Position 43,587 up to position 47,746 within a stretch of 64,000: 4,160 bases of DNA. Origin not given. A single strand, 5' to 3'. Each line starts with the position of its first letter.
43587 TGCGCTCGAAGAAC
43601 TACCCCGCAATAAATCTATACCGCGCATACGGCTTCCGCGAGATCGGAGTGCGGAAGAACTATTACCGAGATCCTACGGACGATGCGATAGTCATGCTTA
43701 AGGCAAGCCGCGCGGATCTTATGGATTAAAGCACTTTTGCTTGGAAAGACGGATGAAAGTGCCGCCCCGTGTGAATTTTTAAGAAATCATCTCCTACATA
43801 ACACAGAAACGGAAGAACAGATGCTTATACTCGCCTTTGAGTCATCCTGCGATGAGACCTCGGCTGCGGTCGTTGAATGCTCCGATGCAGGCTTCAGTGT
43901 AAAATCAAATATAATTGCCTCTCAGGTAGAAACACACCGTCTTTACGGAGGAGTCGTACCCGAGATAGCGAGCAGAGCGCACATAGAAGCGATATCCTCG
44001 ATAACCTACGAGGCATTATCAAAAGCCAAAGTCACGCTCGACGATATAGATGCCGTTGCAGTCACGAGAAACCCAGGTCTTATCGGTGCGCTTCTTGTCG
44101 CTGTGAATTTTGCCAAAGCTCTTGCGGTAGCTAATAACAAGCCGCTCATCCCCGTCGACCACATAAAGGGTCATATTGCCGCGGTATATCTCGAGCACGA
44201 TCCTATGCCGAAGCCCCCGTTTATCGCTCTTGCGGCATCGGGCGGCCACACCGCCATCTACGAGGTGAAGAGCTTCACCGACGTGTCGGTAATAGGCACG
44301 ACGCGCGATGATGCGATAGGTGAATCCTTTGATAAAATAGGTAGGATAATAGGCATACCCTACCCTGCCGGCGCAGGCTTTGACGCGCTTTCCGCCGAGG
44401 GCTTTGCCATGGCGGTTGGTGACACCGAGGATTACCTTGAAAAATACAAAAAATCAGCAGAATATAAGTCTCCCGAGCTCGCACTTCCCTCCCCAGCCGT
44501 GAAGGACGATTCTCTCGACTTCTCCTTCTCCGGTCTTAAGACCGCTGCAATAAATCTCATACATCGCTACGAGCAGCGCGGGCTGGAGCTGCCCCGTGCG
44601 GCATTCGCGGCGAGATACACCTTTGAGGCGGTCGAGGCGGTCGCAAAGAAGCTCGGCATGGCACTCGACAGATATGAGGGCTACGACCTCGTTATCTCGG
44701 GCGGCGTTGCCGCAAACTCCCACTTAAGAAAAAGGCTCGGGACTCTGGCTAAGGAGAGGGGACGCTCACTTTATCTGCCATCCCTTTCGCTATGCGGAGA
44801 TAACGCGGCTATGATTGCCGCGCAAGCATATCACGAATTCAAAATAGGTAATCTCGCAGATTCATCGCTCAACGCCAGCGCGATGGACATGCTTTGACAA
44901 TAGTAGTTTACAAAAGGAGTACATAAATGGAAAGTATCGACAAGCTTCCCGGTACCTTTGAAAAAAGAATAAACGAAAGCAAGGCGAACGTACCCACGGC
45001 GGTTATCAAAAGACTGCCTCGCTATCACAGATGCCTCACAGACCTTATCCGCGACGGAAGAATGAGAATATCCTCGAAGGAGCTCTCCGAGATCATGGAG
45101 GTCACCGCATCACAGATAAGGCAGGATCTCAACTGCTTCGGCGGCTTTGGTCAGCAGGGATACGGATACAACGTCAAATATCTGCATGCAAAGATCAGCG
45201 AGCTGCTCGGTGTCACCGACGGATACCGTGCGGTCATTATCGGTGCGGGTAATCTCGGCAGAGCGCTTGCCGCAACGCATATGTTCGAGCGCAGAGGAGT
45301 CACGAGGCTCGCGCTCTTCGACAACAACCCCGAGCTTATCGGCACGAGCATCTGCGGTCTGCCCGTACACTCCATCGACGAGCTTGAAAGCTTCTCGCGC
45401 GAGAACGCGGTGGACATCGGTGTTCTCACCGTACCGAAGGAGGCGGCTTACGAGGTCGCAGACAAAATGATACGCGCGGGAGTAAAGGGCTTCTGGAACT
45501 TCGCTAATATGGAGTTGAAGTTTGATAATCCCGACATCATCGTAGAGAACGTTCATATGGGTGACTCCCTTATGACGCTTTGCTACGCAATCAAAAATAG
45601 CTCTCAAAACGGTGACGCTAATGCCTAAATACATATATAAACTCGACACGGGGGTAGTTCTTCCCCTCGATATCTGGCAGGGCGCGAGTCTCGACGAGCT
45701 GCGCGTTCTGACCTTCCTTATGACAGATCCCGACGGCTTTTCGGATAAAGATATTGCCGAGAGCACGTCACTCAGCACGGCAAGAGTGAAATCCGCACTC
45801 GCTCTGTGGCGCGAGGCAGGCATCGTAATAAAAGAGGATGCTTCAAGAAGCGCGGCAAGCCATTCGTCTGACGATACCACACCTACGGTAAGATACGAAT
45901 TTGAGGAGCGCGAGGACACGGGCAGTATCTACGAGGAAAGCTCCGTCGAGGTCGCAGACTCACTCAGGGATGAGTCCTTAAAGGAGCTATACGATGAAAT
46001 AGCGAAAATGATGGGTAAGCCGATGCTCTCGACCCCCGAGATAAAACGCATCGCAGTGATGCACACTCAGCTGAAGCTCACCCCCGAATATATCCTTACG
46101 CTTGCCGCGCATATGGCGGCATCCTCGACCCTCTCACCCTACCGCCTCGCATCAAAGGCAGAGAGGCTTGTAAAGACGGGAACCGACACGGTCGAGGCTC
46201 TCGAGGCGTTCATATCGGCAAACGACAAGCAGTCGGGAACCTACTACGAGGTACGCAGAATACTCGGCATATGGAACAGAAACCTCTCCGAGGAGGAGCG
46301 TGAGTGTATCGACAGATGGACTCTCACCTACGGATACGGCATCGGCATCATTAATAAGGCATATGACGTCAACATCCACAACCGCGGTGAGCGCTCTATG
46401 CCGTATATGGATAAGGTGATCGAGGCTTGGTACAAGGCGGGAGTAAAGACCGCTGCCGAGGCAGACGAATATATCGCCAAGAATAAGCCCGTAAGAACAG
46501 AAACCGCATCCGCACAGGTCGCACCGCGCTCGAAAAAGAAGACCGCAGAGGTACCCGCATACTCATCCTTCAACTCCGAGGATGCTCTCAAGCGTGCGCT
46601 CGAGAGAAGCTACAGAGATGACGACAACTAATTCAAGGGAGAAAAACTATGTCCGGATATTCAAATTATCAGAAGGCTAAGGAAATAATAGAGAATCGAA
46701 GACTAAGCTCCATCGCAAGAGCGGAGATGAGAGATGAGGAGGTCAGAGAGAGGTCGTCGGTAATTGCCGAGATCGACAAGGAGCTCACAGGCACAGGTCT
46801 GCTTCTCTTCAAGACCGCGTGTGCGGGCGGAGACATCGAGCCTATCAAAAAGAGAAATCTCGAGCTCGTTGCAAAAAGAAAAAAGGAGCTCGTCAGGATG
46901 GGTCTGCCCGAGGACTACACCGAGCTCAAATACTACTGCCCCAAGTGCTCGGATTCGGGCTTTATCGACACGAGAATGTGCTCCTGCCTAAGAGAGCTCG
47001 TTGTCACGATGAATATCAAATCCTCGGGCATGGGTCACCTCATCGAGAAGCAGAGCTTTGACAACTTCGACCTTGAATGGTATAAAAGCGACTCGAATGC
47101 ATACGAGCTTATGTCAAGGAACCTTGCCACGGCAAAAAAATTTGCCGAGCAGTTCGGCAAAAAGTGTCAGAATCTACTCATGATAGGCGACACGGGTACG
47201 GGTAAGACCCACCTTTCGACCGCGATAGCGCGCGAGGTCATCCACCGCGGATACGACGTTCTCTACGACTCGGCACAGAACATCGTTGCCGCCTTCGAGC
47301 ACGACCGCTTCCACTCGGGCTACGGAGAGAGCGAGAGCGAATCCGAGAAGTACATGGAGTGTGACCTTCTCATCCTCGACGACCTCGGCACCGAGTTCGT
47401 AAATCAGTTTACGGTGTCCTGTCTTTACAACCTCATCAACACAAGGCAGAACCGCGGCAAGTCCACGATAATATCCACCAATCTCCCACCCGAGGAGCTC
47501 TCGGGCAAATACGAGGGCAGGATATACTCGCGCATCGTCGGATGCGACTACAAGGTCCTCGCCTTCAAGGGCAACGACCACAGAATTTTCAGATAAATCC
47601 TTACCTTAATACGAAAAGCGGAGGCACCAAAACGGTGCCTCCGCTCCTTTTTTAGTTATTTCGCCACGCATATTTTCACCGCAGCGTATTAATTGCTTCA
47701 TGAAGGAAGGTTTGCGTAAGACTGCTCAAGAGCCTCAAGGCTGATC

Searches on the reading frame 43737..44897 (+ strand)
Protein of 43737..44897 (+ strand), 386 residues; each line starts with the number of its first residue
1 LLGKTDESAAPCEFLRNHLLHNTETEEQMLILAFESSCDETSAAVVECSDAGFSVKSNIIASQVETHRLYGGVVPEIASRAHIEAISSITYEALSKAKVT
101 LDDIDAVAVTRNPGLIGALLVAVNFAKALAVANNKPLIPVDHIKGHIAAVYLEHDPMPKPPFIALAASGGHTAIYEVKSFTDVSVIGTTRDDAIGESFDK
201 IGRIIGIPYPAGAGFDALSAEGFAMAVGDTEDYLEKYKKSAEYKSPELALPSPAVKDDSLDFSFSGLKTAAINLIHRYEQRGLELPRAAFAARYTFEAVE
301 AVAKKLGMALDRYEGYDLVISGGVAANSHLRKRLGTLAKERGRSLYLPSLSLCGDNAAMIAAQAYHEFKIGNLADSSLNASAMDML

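Call 17: search_protein_families(library=pfam, proteins=[window:43737-44897:+], max_evalue=0.001)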
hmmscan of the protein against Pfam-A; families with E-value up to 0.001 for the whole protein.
window:43737-44897:+ (386 aa): 2 families
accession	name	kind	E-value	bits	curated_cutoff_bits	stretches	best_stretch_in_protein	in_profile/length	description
PF00814.31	TsaD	-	2.4e-78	263.9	24.8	1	55-361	2-263/264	tRNA N6-adenosine threonylcarbamoyltransferase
PF22521.2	HypF_C_2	-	0.00086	19.6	27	0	284-356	163-235/241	Carbamoyltransferase, Kae1-like Domain, second subdomain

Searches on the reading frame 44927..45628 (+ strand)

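Call 17: search_protein_families(library=pfam, proteins=[window:44927-45628:+], max_evalue=0.001)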
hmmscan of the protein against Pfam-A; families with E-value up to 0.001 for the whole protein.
window:44927-45628:+ (233 aa): 3 families
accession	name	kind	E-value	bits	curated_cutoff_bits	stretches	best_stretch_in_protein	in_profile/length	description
PF02629.25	CoA_binding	-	2.1e-21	76.9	22.3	1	100-194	4-96/97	CoA binding domain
PF06971.19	Put_DNA-bind_N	-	3.1e-20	72.4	27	1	21-69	1-49/49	Putative DNA-binding protein N-terminus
PF01408.29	GFO_IDH_MocA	-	0.0008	20.5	24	0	101-186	2-87/120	Oxidoreductase family, NAD-binding Rossmann fold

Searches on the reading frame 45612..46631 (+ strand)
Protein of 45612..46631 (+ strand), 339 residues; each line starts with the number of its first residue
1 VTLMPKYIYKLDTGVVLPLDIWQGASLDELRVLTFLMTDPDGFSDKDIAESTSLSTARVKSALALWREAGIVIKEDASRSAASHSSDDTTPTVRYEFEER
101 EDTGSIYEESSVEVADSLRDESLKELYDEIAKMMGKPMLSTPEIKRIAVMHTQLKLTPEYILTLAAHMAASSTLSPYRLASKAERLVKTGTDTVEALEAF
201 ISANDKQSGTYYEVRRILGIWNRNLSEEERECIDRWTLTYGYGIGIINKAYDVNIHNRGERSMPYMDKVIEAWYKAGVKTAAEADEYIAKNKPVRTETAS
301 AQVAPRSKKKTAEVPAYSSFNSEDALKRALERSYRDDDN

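Call 17: search_protein_families(library=pfam, proteins=[window:45612-46631:+], max_evalue=0.001)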
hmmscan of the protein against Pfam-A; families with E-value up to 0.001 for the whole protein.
window:45612-46631:+ (339 aa): 1 family
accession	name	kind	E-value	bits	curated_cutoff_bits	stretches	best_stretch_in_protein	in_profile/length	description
PF07261.16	DnaB_2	-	3.4e-17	62.4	22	1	221-288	8-74/74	Replication initiation and membrane attachment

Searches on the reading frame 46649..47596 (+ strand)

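Call 17: search_protein_families(library=pfam, proteins=[window:46649-47596:+], max_evalue=0.001)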
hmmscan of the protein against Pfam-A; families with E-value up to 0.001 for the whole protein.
window:46649-47596:+ (315 aa): 4 families
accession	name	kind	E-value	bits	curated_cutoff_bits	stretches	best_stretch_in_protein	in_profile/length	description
PF01695.23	IstB_IS21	-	1.7e-19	70.7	24.1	1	134-283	61-198/238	IstB-like ATP binding protein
PF00308.24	Bac_DnaA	-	1.8e-11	44.9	23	1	159-296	20-155/162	Bacterial DnaA ATPAse domain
PF00004.35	AAA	-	0.00015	22.7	21.2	1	176-294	1-125/131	ATPase family associated with various cellular activities (AAA)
PF20720.3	nSTAND3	-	0.0002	21.5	27.2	1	168-210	12-55/155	Novel STAND NTPase 3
